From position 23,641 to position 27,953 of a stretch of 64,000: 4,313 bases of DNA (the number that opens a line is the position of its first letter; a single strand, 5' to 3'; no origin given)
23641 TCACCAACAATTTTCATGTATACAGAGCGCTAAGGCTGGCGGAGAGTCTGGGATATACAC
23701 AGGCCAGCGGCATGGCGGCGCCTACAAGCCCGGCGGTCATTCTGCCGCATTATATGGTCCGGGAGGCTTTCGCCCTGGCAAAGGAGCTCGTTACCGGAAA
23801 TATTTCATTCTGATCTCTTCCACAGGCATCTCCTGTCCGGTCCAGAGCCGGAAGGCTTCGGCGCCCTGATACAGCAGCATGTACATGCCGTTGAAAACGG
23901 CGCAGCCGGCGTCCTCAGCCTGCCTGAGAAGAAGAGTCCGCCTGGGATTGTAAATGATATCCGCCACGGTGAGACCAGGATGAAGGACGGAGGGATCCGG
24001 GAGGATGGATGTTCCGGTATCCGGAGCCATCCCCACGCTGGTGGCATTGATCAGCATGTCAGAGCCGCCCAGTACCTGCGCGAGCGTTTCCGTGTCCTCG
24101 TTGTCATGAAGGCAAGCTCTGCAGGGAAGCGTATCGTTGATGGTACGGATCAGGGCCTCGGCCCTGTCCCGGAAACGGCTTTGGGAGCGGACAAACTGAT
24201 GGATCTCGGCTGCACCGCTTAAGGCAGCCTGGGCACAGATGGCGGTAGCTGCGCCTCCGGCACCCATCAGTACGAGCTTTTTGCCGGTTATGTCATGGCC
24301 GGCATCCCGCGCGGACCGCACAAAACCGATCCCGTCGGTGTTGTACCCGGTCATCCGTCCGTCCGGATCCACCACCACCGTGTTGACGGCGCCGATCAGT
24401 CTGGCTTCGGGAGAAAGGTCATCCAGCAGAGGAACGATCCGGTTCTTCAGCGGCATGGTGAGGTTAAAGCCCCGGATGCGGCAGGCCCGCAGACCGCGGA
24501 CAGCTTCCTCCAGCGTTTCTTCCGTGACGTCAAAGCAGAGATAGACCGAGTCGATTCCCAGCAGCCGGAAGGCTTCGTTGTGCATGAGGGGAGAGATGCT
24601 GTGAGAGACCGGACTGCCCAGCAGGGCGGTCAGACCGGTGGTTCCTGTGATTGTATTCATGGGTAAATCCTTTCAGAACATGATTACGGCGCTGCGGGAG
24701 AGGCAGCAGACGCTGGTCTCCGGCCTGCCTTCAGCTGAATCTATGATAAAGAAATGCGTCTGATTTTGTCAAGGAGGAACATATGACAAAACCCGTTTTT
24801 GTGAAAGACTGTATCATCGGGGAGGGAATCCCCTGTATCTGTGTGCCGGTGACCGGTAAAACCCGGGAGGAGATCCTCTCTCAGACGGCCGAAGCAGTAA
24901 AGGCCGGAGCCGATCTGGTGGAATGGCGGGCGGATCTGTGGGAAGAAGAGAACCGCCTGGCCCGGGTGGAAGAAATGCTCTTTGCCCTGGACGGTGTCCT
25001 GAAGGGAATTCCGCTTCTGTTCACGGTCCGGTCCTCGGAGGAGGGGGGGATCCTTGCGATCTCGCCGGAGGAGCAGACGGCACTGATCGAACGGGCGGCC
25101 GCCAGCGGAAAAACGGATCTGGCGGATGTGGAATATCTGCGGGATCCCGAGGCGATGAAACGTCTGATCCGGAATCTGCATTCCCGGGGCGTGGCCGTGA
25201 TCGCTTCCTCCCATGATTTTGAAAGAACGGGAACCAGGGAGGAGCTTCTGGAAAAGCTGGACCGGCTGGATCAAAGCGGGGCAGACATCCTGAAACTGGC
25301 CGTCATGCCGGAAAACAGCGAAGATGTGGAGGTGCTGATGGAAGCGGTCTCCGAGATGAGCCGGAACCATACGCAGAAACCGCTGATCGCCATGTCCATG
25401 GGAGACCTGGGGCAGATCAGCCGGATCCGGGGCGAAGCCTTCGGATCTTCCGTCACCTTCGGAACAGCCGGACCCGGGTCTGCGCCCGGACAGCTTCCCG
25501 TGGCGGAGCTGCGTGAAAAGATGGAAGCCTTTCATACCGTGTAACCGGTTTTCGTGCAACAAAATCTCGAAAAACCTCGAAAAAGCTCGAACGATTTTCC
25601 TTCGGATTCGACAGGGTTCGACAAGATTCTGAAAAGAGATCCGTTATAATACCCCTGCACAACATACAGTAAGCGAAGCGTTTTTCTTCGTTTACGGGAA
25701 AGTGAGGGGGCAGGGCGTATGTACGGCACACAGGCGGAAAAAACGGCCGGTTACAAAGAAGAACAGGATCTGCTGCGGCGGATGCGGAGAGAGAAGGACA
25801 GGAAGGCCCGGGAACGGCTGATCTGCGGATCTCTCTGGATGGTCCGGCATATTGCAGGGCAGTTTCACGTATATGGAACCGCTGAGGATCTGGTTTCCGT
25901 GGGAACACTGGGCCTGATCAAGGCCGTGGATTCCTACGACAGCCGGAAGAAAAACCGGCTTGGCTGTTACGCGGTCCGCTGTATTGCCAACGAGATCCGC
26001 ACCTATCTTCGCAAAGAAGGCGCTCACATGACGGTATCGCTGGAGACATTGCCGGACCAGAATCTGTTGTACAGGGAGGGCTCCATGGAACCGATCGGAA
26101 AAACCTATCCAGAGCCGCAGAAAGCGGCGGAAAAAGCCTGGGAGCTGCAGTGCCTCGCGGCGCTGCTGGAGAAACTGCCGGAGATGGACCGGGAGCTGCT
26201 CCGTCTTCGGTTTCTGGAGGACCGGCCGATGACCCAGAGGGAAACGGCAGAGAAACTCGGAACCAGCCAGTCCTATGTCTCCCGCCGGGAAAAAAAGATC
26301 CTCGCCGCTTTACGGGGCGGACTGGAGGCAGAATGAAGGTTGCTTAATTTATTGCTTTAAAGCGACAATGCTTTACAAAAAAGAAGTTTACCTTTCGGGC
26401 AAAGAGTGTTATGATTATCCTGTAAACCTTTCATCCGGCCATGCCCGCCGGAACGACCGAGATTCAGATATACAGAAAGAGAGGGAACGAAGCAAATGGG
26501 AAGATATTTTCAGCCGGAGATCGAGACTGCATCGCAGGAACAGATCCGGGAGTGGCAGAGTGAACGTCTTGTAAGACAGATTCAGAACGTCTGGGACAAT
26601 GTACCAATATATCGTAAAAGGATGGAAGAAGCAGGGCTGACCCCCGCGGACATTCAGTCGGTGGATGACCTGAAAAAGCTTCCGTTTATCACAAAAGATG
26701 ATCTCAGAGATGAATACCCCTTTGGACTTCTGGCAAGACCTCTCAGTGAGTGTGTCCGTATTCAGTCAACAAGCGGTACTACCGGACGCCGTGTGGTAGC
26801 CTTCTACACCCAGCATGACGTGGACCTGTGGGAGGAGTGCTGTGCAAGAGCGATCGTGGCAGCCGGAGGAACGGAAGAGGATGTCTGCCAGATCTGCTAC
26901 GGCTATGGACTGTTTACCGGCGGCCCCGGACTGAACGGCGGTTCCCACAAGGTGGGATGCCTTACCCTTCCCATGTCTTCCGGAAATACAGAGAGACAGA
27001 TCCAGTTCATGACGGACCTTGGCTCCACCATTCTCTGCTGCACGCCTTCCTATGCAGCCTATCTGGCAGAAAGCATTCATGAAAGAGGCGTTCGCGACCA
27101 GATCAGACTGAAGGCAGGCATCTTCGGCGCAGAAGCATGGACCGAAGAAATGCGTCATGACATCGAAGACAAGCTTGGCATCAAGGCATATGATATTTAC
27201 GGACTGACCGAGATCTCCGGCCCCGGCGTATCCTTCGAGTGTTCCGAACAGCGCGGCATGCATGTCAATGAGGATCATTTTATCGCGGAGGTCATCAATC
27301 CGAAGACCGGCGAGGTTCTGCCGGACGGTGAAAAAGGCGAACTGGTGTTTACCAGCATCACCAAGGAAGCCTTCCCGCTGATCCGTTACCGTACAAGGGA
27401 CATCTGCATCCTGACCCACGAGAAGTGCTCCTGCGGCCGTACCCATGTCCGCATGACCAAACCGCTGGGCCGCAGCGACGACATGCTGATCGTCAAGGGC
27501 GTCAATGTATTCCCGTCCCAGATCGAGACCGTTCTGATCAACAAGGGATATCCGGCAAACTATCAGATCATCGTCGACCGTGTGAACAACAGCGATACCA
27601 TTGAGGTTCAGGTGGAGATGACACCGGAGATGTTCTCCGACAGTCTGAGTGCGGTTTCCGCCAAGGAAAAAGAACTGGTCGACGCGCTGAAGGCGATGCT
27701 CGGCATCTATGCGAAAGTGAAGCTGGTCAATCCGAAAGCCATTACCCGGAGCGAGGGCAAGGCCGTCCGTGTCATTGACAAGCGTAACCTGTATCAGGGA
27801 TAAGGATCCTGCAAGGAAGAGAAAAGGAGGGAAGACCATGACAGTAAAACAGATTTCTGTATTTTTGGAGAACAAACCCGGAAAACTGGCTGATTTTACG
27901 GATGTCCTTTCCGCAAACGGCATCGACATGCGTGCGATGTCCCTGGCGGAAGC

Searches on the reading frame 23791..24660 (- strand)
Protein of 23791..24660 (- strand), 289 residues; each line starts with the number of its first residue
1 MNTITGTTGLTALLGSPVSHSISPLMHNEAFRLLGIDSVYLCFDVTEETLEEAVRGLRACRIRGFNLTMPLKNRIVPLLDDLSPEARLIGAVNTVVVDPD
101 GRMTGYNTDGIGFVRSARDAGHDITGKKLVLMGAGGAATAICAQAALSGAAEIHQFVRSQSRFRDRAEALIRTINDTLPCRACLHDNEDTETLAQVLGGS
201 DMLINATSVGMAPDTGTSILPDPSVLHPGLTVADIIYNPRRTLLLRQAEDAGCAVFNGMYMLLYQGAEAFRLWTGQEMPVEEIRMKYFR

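Call 10: search_protein_families(library=ncbifam, proteins=[window:23791-24660:-])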
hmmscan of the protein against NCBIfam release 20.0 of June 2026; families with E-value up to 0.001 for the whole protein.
window:23791-24660:- (289 aa): 17 families
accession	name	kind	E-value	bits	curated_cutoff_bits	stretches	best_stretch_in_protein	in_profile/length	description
NF001313.0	PRK00258.2-1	equivalog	8.1e-101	337.4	431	1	2-285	3-284/290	shikimate dehydrogenase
NF009200.0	PRK12548.1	subfamily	6.8e-100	334.1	432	1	2-288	3-288/289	shikimate dehydrogenase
NF001315.0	PRK00258.2-4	equivalog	7.6e-84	281.2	413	1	4-285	3-277/284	shikimate dehydrogenase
NF009390.0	PRK12749.1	equivalog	4.6e-78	262.5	349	1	8-284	7-281/288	quinate/shikimate dehydrogenase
NF001319.0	PRK00258.3-3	equivalog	9.9e-78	261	252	1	7-284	5-267/279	shikimate dehydrogenase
NF001314.0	PRK00258.2-2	equivalog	1.3e-66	224.6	248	1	3-284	2-281/290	shikimate dehydrogenase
TIGR00507.1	aroE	equivalog_domain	1.1e-64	218.2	200.2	1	11-285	3-263/270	shikimate dehydrogenase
NF009201.0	PRK12549.1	subfamily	2e-60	204.4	235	1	10-283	9-276/286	shikimate dehydrogenase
NF001322.0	PRK00258.3-6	equivalog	4.6e-57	193.4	285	1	10-284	7-260/272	shikimate dehydrogenase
NF001312.0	PRK00258.1-4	equivalog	8.4e-55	186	295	1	10-281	11-271/285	shikimate dehydrogenase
NF001311.0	PRK00258.1-3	equivalog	3.8e-46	157.5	235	1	11-284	8-266/279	shikimate dehydrogenase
NF001310.0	PRK00258.1-2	equivalog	1.7e-45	155.4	221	1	12-282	6-267/279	shikimate dehydrogenase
NF010631.0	PRK14027.1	equivalog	9.2e-39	133.4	515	1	10-287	6-280/283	quinate/shikimate dehydrogenase (NAD+)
NF001316.0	PRK00258.2-5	equivalog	1e-38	133.2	247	1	12-284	5-254/263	shikimate dehydrogenase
TIGR01809.1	Shik-DH-AROM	equivalog_domain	1e-32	113.4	196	1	12-284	9-279/282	shikimate dehydrogenase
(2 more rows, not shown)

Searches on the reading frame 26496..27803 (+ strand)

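Call 10: search_protein_families(library=ncbifam, proteins=[window:26496-27803:+])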
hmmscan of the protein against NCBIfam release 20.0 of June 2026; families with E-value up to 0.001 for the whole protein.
window:26496-27803:+ (435 aa): 22 families
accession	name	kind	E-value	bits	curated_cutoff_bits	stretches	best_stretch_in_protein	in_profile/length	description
TIGR02155.1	PA_CoA_ligase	equivalog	4.6e-151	503.1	646.3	1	10-430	1-422/422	phenylacetate--CoA ligase PaaK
NF041878.1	paak_haloarch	equivalog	3.2e-145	484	700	1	8-430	4-427/427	phenylacetate--CoA ligase PaaK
NF045666.1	DVU1553_fam_AMP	equivalog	8.5e-56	189.4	300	1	10-326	16-330/331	DVU_1553 family AMP-dependent CoA ligase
NF053551.1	FlxY_rubin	equivalog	2.2e-55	188.1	520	1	9-429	1-423/424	flexirubin biosynthesis putative acyl-CoA ligase FlxY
TIGR03335.1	F390_ftsA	equivalog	1.1e-42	146.2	458.7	1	4-347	1-349/445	coenzyme F390 synthetase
NF041217.1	BagE_FevW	exception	6.8e-33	114.3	800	1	15-412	11-388/424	bagremycin/ferroverdin synthetase BagE/FevW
TIGR02304.1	aden_form_hyp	equivalog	9.4e-15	54.5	251.9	1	166-383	177-385/430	F390 synthetase-related protein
NF004837.0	PRK06187.1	subfamily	3.3e-10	38.8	476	1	92-252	178-335/531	long-chain-fatty-acid--CoA ligase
NF006624.1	PRK09192.1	subfamily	5.5e-06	25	600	1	324-431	453-559/567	fatty acyl-AMP ligase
TIGR02262.1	benz_CoA_lig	subfamily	5.6e-06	25.4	375.25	1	91-350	168-429/508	benzoate-CoA ligase family protein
NF009233.0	PRK12583.1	subfamily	1.5e-05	23.6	832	1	85-355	202-478/558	fatty acid CoA ligase family protein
NF005801.1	PRK07656.1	equivalog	1.6e-05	23.7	657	0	324-350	400-426/500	FadD3 family acyl-CoA ligase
TIGR01733.1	AA-adenyl-dom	subfamily_domain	3.3e-05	22.9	317.4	1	154-285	186-324/409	amino acid adenylation domain-containing protein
NF005307.0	PRK06839.1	equivalog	7.7e-05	21.5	748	0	152-211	75-131/496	o-succinylbenzoate--CoA ligase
NF053567.1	HBDA_AROS1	equivalog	0.0002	19.9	1000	0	324-407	413-492/523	3-hydroxybenzoate--CoA ligase HbdA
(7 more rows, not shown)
